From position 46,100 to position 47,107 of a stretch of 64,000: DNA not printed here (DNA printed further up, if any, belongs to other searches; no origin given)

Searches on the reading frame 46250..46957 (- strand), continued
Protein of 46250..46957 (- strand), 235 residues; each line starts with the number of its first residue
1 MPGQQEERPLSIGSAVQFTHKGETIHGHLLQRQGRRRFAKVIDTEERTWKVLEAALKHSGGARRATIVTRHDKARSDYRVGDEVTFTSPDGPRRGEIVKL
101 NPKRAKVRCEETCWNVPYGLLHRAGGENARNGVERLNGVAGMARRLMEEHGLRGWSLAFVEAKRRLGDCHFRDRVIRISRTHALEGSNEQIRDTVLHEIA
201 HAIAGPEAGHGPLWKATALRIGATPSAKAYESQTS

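Call 100: search_protein_families(library=pfam, max_evalue=0.001, proteins=[P0259, P0260, P0257, P0282, P0284, P0293, P0323, P0395, P0348, P0349])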
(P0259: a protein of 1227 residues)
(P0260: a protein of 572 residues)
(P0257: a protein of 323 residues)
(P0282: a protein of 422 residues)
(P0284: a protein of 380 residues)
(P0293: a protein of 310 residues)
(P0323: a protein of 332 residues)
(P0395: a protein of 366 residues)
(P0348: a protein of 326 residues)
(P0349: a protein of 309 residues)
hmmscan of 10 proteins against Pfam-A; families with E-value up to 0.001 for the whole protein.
P0259 (1227 aa): 9 families
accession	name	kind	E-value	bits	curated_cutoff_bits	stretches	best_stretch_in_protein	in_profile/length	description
PF00580.27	UvrD-helicase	-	2.4e-45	155.8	23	1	199-645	1-270/271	UvrD/REP helicase N-terminal domain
PF13245.12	AAA_19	-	5.2e-17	62.7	25.1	1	203-629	1-132/134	AAA domain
PF13361.12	UvrD_C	-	2.4e-14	53.9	25.6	1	755-821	291-345/350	UvrD-like helicase C-terminal domain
PF01396.24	Zn_ribbon_Top1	-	3.5e-12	46.3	32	2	918-951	4-37/39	Topoisomerase DNA binding C4 zinc finger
PF10263.15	SprT-like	-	2.6e-11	43.8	25.6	1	1133-1207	17-99/108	SprT-like family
PF13538.12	UvrD_C_2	-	4.2e-09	36.6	27.4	1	800-821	27-51/52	UvrD-like helicase C-terminal domain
PF21445.3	ADDB_N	-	1.9e-06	27.7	26.6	1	500-613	109-225/290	ADDB, N-terminal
PF01443.25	Viral_helicase1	-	7.8e-06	26.3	21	0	713-822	159-227/228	Viral superfamily 1 RNA helicase core domain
PF13604.12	AAA_30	-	0.00029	21.1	27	0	199-262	2-65/191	AAA domain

P0260 (572 aa): 1 family
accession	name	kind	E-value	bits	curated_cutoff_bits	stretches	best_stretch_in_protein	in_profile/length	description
PF10263.15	SprT-like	-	3.4e-10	40.2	25.6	1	438-514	18-102/108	SprT-like family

P0257 (323 aa): 1 family
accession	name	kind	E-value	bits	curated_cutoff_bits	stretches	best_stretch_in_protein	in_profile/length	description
PF10263.15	SprT-like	-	1.1e-10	41.7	25.6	1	251-314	25-98/108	SprT-like family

P0282 (422 aa): 3 families
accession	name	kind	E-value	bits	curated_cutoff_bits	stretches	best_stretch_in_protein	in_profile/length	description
PF10263.15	SprT-like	-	2.1e-11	44.1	25.6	1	288-361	24-101/108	SprT-like family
PF00924.24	MS_channel_2nd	-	5e-05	23.8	20.2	0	6-46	17-53/68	Mechanosensitive ion channel, beta-domain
PF17092.11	PCB_OB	-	0.00033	21.8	27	0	25-80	38-94/111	Penicillin-binding protein OB-like domain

P0284 (380 aa): 1 family
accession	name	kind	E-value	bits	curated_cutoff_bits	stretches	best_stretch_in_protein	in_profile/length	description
PF10263.15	SprT-like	-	1.4e-10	41.4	25.6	1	243-329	7-103/108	SprT-like family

P0293 (310 aa): 1 family
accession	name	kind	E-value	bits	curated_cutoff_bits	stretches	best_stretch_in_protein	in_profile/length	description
PF10263.15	SprT-like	-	1e-09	38.6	25.6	1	183-251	25-101/108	SprT-like family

P0323 (332 aa): 1 family
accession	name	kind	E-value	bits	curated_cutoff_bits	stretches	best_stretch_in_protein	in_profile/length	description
PF10263.15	SprT-like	-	1e-20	74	25.6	2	27-105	17-102/108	SprT-like family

P0395 (366 aa): 1 family
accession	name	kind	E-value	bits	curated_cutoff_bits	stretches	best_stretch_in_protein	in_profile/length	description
PF10263.15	SprT-like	-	7.4e-14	52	25.6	1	56-130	18-100/108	SprT-like family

P0348 (326 aa): 1 family
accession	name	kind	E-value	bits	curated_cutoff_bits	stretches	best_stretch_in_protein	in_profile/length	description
PF10263.15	SprT-like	-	1.3e-09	38.3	25.6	1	184-267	6-98/108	SprT-like family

P0349 (309 aa): 1 family
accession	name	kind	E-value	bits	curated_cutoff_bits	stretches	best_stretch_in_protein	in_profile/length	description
PF10263.15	SprT-like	-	2.4e-09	37.4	25.6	1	233-294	30-99/108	SprT-like family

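Call 101: find_encoding_contigs(protein=P0211, flank=6000, max_places=5)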
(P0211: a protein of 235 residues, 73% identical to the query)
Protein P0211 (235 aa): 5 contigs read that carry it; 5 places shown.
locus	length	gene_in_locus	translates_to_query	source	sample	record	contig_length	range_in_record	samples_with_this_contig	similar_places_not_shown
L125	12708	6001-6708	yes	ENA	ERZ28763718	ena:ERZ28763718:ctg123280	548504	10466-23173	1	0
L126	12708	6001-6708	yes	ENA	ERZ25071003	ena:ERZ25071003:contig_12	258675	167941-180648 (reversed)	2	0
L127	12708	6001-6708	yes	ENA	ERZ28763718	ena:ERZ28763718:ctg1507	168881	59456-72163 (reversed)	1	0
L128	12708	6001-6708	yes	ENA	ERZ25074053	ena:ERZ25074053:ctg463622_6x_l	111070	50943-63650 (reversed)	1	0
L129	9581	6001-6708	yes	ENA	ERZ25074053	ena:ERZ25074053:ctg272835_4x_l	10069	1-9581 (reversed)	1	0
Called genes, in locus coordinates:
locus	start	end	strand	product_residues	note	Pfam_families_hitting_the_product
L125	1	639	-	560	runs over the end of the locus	PF12307:DUF3631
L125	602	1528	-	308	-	-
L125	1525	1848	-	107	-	-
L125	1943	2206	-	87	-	PF05930:Phage_AlpA, PF12728:HTH_17 (weak)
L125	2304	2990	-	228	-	-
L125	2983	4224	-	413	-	PF13356:Arm-DNA-bind_3, PF22022:Phage_int_M, PF00589:Phage_integrase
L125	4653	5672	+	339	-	PF01548:DEDD_Tnp_IS110, PF02371:Transposase_20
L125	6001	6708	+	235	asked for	PF10263:SprT-like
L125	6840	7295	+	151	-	PF00817:IMS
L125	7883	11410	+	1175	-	PF02195:ParB_N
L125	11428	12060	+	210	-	-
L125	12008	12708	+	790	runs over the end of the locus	PF13872:AAA_34, PF13871:Helicase_C_4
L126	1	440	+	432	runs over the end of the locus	-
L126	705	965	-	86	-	PF13365:Trypsin_2 (weak)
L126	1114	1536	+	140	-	PF13340:DUF4096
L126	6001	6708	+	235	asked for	PF10263:SprT-like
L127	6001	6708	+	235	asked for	PF10263:SprT-like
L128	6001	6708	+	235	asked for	PF10263:SprT-like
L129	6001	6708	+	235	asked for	PF10263:SprT-like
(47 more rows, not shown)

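Call 102: find_encoding_contigs(protein=P0226, flank=6000, max_places=4)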
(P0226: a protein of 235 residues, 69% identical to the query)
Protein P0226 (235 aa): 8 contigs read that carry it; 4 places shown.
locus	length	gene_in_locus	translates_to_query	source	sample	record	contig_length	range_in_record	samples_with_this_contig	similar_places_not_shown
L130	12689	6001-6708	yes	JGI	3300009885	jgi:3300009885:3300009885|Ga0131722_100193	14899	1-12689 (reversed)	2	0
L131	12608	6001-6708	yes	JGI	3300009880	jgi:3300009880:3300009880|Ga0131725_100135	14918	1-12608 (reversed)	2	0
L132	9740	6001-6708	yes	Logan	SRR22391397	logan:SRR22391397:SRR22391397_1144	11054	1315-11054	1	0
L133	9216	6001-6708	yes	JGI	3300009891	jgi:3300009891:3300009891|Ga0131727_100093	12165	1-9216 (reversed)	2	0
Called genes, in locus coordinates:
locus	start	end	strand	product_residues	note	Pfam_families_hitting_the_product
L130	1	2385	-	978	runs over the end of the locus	PF00664:ABC_membrane, PF00005:ABC_tran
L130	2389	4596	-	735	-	PF03412:Peptidase_C39, PF00664:ABC_membrane, PF00005:ABC_tran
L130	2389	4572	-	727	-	PF03412:Peptidase_C39, PF00664:ABC_membrane, PF00005:ABC_tran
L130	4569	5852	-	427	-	PF00364:Biotin_lipoyl (faint)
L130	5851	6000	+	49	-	-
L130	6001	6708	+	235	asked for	PF10263:SprT-like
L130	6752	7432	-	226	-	-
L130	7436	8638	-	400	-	PF02515:CoA_transf_3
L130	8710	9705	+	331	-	PF08240:ADH_N, PF00107:ADH_zinc_N, PF13602:ADH_zinc_N_2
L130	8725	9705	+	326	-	PF08240:ADH_N, PF00107:ADH_zinc_N, PF13602:ADH_zinc_N_2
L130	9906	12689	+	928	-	?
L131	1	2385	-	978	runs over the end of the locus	PF00664:ABC_membrane, PF00005:ABC_tran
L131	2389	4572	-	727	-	PF03412:Peptidase_C39, PF00664:ABC_membrane, PF00005:ABC_tran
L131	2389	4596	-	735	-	PF03412:Peptidase_C39, PF00664:ABC_membrane, PF00005:ABC_tran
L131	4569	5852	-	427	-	PF00364:Biotin_lipoyl (faint)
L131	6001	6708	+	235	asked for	PF10263:SprT-like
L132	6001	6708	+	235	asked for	PF10263:SprT-like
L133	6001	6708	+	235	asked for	PF10263:SprT-like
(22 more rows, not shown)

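Call 103: find_encoding_contigs(protein=P0196, flank=6000, max_places=3)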
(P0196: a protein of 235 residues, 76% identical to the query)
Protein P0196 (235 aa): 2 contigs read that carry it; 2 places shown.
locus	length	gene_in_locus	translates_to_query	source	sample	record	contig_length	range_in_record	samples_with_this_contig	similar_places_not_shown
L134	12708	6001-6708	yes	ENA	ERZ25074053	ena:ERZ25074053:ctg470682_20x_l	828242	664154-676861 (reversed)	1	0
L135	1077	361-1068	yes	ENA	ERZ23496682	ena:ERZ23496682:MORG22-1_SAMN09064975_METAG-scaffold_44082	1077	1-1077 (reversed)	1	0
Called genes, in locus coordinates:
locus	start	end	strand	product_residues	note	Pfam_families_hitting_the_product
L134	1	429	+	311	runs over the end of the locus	PF12760:Zn_ribbon_IS1595, PF12762:DDE_Tnp_IS1595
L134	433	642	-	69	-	-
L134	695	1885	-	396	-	PF13356:Arm-DNA-bind_3, PF00589:Phage_integrase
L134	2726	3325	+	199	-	PF01609:DDE_Tnp_1, PF13586:DDE_Tnp_1_2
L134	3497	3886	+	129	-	-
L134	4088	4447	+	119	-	PF01527:HTH_Tnp_1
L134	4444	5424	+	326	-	PF13384:HTH_23 (weak), PF13518:HTH_28, PF13565:HTH_32, PF00665:rve, PF13683:rve_3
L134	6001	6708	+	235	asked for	PF10263:SprT-like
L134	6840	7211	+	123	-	PF00817:IMS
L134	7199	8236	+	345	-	PF00817:IMS, PF11799:IMS_C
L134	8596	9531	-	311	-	PF12760:Zn_ribbon_IS1595, PF12762:DDE_Tnp_IS1595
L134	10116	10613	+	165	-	-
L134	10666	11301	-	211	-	PF07929:PRiA4_ORF3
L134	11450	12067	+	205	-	PF09929:DUF2161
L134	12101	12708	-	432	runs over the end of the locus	PF00872:Transposase_mut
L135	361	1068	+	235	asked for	PF10263:SprT-like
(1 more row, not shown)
